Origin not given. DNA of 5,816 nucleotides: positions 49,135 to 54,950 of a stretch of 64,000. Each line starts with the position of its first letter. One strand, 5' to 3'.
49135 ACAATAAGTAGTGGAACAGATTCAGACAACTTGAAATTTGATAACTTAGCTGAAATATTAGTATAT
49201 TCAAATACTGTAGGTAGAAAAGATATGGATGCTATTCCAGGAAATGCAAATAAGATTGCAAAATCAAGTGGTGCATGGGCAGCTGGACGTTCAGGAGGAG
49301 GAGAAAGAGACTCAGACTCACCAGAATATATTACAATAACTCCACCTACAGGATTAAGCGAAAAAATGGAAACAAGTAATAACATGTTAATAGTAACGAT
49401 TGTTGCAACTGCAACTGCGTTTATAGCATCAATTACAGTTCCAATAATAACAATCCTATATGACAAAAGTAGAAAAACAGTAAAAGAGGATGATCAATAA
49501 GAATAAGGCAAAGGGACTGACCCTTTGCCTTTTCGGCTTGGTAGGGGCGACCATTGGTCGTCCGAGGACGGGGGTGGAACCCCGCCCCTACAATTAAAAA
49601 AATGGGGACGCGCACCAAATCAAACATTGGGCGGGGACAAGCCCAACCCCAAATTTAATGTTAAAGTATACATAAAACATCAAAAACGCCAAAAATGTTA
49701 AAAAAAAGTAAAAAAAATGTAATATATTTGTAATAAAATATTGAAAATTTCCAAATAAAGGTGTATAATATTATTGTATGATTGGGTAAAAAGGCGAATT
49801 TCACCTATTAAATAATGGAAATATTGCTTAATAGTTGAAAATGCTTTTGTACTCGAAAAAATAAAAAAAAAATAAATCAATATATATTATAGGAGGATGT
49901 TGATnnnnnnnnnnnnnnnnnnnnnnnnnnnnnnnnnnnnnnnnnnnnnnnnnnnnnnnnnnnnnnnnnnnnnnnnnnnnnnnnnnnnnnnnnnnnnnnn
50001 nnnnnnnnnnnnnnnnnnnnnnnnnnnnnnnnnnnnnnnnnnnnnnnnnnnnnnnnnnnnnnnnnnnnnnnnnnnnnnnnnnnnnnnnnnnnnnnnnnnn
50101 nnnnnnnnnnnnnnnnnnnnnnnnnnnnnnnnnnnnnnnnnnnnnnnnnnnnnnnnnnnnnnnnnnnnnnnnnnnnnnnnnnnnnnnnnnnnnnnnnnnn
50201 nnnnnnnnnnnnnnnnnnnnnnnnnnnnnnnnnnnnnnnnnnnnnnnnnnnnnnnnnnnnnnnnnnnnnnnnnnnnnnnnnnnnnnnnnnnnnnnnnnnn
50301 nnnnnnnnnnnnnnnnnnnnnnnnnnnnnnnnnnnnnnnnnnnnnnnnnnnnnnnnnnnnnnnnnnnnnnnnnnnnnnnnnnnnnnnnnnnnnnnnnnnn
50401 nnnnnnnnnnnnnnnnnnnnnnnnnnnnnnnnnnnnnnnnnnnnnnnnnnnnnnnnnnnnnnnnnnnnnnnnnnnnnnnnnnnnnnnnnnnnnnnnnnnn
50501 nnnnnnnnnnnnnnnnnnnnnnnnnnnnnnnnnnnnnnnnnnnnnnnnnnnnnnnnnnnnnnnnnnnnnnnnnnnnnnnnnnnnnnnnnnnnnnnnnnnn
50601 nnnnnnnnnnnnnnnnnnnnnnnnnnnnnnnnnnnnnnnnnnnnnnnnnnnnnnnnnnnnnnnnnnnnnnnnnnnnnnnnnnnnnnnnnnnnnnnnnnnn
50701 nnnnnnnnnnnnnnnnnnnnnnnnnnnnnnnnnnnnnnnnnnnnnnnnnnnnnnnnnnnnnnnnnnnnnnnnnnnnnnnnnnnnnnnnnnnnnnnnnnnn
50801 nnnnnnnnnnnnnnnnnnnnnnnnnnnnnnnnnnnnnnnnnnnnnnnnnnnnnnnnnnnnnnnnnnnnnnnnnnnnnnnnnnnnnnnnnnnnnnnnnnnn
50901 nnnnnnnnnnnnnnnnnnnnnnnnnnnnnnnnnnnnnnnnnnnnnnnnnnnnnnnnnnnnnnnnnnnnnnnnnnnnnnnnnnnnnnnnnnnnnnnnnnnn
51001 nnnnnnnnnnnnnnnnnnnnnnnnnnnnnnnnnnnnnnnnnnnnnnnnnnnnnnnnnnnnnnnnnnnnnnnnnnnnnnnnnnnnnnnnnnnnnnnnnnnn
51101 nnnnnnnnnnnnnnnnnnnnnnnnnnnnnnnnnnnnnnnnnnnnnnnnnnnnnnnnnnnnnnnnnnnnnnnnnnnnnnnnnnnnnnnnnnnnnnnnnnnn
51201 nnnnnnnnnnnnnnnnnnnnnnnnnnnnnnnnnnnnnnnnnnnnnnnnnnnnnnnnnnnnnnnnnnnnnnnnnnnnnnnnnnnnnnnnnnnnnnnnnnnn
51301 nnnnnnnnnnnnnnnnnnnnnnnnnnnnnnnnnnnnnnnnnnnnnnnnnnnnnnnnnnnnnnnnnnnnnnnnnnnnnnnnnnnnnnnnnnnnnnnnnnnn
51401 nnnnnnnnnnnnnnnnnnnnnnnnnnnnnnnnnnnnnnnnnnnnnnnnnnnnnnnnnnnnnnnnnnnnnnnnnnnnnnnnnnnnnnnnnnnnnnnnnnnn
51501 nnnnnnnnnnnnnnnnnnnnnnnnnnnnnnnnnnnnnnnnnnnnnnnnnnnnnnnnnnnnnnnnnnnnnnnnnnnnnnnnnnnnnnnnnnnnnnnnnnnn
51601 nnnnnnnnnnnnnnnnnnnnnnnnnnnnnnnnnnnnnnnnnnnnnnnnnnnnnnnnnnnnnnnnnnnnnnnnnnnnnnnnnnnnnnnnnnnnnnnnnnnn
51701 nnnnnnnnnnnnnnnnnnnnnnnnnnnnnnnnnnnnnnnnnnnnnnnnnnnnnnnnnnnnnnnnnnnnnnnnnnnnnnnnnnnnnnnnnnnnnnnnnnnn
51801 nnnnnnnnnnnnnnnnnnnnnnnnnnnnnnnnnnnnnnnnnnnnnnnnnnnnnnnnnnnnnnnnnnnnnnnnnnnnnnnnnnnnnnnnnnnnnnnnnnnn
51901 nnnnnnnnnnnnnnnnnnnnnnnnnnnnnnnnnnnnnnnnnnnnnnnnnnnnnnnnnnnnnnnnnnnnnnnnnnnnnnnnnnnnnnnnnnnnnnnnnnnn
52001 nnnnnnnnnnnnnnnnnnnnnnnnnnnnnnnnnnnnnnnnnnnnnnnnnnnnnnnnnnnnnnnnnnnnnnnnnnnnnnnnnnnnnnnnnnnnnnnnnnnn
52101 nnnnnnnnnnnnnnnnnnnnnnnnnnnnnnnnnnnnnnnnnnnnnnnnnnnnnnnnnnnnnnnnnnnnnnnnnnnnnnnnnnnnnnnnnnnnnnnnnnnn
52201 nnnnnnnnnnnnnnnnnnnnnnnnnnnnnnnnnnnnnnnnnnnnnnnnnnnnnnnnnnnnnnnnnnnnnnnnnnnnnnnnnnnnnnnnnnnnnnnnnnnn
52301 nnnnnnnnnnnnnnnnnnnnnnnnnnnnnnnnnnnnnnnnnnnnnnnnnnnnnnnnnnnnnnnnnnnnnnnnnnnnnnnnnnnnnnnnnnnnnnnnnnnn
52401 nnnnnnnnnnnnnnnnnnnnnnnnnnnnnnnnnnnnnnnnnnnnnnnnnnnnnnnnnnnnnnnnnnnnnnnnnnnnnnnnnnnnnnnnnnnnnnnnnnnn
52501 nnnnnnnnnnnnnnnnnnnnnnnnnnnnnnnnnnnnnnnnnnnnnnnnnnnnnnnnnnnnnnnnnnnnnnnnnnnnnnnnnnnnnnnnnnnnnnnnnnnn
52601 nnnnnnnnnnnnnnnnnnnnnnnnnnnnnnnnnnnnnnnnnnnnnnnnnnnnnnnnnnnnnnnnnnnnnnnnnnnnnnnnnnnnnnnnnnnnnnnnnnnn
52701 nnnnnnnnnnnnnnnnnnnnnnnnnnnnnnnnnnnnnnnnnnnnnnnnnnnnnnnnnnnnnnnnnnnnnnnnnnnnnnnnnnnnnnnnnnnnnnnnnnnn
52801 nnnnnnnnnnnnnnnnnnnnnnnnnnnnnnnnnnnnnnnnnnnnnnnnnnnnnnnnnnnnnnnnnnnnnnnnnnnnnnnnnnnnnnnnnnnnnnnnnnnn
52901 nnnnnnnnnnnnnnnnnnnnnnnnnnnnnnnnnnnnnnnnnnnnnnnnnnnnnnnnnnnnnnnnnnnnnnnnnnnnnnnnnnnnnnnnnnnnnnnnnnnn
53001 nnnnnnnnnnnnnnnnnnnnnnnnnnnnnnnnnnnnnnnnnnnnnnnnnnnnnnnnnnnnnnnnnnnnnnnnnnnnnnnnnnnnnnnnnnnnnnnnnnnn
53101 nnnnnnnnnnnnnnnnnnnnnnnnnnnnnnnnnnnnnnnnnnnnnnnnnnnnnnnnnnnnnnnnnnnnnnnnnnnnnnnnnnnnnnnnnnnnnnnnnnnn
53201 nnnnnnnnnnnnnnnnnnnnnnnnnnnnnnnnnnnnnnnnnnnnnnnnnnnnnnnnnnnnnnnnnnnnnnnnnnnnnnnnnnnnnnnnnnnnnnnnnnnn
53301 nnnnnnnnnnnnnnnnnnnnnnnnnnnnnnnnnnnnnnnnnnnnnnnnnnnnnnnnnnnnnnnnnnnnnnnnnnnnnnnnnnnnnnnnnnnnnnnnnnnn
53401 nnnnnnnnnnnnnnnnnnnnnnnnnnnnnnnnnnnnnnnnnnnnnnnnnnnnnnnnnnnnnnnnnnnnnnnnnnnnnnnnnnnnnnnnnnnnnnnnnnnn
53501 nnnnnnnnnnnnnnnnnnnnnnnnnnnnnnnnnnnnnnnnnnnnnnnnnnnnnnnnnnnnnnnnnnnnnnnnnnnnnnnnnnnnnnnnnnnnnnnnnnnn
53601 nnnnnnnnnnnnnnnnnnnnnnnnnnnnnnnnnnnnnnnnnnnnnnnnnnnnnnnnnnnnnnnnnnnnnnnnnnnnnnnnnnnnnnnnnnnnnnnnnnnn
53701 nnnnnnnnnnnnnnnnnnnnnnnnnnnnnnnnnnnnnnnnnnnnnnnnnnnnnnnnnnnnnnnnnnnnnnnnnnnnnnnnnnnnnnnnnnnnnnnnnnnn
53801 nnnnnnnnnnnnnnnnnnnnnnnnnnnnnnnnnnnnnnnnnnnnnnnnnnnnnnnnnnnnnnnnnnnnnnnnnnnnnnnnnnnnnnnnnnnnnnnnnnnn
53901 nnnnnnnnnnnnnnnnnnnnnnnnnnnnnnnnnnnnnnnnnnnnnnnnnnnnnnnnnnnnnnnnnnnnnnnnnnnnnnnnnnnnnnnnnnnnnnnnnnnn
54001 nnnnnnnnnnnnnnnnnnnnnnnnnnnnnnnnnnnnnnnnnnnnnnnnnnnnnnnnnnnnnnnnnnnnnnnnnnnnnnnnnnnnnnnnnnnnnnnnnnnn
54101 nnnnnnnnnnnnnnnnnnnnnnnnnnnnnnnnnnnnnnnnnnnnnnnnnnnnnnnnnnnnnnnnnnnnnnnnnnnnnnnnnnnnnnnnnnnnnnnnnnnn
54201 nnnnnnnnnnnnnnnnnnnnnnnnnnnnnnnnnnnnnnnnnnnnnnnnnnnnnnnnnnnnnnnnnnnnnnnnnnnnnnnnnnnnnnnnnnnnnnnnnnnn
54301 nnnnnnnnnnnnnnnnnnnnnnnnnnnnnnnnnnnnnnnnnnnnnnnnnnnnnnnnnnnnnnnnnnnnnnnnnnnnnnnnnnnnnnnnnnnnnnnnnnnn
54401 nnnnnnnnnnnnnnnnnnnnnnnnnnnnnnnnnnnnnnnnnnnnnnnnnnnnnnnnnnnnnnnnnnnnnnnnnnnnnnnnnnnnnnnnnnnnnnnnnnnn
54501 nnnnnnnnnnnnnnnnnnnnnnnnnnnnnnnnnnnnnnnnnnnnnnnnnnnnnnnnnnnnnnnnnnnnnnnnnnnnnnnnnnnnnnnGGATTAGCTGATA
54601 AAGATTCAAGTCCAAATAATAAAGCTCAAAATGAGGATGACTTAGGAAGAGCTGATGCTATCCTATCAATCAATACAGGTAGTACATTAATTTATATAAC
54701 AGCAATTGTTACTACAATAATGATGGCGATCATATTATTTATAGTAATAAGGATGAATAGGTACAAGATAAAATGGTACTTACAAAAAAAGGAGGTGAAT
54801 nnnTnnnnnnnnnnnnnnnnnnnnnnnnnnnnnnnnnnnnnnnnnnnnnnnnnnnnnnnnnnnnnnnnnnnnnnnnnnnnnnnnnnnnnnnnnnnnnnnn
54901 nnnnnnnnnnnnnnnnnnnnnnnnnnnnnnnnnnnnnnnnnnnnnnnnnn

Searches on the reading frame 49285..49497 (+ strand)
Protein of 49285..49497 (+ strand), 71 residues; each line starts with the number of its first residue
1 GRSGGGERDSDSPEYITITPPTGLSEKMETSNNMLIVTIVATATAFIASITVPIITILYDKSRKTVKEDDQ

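Call 27: search_protein_families(library=ncbifam, proteins=[window:49285-49497:+], max_evalue=10)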
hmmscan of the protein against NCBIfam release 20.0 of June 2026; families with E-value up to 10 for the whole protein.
seq(71 aa): 0 families

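Call 68: search_protein_families(library=ncbifam, alignment_id=A3, max_evalue=1)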
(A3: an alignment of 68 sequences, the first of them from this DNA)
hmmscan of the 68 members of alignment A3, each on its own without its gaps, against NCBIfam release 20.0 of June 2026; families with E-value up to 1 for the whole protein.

A. member 1, seq(58 aa): 0 families

B. families by the number of members that match (of 68 scanned): 41 families (the first 25 are shown)
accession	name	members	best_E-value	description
TIGR01167.1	LPXTG_anchor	43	1.1e-05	LPXTG cell wall anchor domain-containing protein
NF033846.1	Rumino_NPXTG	21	0.00095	NPXTG-anchored protein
NF053819.1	EF0750_LPXTG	15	0.0013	EF2685/EF0750 family sortase-dependent surface protein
NF041528.1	strep_LAETG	6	0.00052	LAETG motif-containing sortase-dependent surface protein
TIGR03063.1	srtB_target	6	0.033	sortase B protein-sorting domain-containing protein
NF058670.1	sorting_LPXTATN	5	0.00022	LPxTATN C-terminal sorting signal domain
NF033486.1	harvest_ssl1498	4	0.011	photosystem II assembly protein Psb34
TIGR03065.1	srtB_sig_QVPTGV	3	0.015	QVPTGV class sortase B protein-sorting domain-containing protein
NF041527.1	SCO1860_LAETG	3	0.027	SCO1860 family LAETG-anchored protein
TIGR02595.1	PEP_CTERM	3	0.053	PEP-CTERM sorting domain-containing protein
NF040912.1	SGM_5486_fam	2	4.3e-05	SGM_5486 family transporter-associated protein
NF033507.3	Loki-CTERM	2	0.0028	Loki-CTERM sorting domain-containing protein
NF007601.2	PRK10247.1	1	0.0019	iron efflux ABC transporter ATP-binding subunit FetA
TIGR00900.1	2A0121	1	0.0086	H+ Antiporter protein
NF033919.1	PA2779_fam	1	0.016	PA2779 family protein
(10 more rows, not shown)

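Call 74: search_protein_families(library=ncbifam, alignment_id=A3, max_evalue=0.016)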
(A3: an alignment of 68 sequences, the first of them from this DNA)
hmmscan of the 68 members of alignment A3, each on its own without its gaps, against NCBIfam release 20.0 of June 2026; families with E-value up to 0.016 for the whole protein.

A. member 1, seq(58 aa): 0 families

B. families by the number of members that match (of 68 scanned): 12 families
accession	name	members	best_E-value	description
TIGR01167.1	LPXTG_anchor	26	1.1e-05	LPXTG cell wall anchor domain-containing protein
NF033846.1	Rumino_NPXTG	6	0.00095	NPXTG-anchored protein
NF041528.1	strep_LAETG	3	0.00052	LAETG motif-containing sortase-dependent surface protein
NF053819.1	EF0750_LPXTG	3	0.0013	EF2685/EF0750 family sortase-dependent surface protein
NF040912.1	SGM_5486_fam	2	4.3e-05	SGM_5486 family transporter-associated protein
NF058670.1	sorting_LPXTATN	2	0.00022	LPxTATN C-terminal sorting signal domain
NF007601.2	PRK10247.1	1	0.0019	iron efflux ABC transporter ATP-binding subunit FetA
NF033507.3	Loki-CTERM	1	0.0028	Loki-CTERM sorting domain-containing protein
TIGR00900.1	2A0121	1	0.0086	H+ Antiporter protein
NF033486.1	harvest_ssl1498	1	0.011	photosystem II assembly protein Psb34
TIGR03065.1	srtB_sig_QVPTGV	1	0.015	QVPTGV class sortase B protein-sorting domain-containing protein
NF033919.1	PA2779_fam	1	0.016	PA2779 family protein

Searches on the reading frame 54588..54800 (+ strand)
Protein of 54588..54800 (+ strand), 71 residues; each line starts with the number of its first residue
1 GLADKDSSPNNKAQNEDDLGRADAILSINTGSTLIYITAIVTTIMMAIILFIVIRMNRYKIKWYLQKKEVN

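Call 27: search_protein_families(library=ncbifam, proteins=[window:54588-54800:+], max_evalue=10)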
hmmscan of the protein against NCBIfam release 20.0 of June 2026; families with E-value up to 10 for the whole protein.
seq(71 aa): 1 family
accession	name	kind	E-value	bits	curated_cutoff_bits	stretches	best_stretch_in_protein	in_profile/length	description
TIGR03732.1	lanti_perm_MutE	subfamily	0.0026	17.2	145.2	1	27-65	200-236/241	lantibiotic immunity ABC transporter MutE/EpiE family permease subunit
